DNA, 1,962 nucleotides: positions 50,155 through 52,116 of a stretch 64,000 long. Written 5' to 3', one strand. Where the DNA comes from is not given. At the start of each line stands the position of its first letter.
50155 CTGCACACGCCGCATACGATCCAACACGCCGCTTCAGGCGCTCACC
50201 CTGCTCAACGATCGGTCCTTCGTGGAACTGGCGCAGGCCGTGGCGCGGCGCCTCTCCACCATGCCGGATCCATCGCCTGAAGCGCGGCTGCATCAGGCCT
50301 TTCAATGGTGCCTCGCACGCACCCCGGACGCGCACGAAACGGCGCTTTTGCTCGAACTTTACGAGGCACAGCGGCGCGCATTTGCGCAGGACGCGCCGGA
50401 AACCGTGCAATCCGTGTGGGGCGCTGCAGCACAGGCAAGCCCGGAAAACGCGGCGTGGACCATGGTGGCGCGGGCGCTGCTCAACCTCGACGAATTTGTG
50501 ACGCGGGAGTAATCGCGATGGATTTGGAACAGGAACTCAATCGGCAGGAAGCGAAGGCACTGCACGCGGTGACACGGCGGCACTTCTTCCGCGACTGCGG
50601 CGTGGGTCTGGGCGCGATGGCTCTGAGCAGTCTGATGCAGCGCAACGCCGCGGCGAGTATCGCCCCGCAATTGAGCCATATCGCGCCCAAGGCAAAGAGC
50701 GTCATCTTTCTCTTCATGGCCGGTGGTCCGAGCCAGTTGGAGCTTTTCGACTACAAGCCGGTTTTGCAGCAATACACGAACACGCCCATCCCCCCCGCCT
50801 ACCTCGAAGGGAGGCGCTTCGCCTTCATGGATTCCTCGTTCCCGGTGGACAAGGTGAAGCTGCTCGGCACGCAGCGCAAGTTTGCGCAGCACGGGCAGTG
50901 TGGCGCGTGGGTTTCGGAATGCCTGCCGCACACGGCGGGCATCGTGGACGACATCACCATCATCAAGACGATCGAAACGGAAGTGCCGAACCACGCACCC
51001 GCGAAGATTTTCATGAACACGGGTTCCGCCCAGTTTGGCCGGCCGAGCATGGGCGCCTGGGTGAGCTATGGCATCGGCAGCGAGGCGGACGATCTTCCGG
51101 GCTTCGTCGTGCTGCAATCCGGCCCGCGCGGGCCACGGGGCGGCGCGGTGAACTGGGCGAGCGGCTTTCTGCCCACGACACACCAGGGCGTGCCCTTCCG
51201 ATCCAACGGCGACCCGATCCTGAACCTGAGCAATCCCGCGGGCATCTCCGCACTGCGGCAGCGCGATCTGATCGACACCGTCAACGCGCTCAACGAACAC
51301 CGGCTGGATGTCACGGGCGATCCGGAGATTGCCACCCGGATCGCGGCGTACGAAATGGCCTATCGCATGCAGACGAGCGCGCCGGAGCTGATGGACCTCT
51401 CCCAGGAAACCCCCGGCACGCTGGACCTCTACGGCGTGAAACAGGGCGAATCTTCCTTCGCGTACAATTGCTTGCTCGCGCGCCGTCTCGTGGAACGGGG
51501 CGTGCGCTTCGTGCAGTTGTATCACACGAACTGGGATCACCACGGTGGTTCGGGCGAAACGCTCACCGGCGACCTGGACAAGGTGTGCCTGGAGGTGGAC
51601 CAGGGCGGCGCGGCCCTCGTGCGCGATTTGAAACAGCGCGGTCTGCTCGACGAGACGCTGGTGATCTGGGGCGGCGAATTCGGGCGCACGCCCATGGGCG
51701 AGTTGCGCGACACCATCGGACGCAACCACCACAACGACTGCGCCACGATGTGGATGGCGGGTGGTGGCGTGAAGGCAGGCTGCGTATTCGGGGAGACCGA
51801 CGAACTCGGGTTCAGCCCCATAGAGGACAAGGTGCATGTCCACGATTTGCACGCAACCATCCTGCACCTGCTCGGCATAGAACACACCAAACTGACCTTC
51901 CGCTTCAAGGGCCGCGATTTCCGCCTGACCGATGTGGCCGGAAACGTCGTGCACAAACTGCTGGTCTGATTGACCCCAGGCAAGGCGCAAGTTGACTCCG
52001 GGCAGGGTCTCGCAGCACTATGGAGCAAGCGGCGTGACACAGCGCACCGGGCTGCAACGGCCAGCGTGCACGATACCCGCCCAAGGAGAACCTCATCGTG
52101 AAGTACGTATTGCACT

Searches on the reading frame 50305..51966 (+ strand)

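Call 10: search_protein_families(library=pfam, proteins=[window:50305-51966:+], max_evalue=0.01)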
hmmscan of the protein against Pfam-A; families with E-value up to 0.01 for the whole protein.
window:50305-51966:+ (554 aa): 1 family
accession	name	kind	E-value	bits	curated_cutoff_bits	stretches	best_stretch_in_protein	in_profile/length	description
PF07394.17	DUF1501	-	6.3e-153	510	27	1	130-553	1-390/390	Protein of unknown function (DUF1501)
